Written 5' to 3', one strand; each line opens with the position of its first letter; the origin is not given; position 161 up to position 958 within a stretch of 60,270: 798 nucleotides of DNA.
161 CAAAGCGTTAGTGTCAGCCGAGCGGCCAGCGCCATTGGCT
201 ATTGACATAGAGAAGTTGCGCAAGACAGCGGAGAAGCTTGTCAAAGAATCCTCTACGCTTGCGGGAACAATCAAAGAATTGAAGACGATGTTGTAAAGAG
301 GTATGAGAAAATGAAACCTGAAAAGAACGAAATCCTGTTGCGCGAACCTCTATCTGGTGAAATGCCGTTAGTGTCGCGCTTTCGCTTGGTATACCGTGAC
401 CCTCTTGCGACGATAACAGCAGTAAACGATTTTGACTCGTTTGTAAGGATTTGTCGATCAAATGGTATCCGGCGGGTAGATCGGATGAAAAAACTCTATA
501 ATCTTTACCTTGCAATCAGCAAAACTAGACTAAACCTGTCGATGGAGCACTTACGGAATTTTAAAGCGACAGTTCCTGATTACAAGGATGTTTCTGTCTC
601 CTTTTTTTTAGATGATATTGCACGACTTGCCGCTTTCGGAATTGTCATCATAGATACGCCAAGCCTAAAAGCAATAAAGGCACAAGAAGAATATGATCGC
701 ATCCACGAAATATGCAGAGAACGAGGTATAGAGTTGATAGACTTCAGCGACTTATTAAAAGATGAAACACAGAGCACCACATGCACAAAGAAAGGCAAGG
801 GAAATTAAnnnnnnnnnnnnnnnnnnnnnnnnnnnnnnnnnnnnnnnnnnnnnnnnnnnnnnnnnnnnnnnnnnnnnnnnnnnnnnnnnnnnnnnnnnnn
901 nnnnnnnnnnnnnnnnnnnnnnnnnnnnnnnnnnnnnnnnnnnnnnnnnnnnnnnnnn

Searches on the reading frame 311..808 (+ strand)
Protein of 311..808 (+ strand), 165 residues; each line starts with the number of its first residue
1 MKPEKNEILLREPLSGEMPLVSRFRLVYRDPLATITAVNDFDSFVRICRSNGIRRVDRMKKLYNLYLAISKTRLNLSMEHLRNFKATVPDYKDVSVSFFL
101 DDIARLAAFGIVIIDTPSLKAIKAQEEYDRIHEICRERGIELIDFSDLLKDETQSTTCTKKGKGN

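Call 75: find_encoding_contigs(protein=window:311-808:+, flank=10000, max_places=3)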
Protein window:311-808:+ (165 aa): 5 contigs read that carry it; 3 places shown.
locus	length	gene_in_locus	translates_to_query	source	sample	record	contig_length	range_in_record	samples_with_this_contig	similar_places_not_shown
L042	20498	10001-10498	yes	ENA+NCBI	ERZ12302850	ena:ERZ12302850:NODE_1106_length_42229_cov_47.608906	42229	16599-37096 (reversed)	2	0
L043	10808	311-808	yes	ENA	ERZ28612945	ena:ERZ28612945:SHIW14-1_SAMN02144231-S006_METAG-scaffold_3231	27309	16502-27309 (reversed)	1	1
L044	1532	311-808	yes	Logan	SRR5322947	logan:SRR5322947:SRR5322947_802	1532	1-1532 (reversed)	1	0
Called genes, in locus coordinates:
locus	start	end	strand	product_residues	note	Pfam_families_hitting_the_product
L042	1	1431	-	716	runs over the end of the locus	-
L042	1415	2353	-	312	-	-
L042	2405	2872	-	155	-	-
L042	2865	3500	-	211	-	PF11363:DUF3164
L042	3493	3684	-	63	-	-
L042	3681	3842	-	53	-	-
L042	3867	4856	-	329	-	PF13401:AAA_22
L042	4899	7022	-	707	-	-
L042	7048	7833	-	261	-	PF11300:DUF3102 (weak)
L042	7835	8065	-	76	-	-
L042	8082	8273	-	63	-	-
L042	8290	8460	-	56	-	-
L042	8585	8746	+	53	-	-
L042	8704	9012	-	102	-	-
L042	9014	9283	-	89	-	-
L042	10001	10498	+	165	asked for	-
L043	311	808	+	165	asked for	-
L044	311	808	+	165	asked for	-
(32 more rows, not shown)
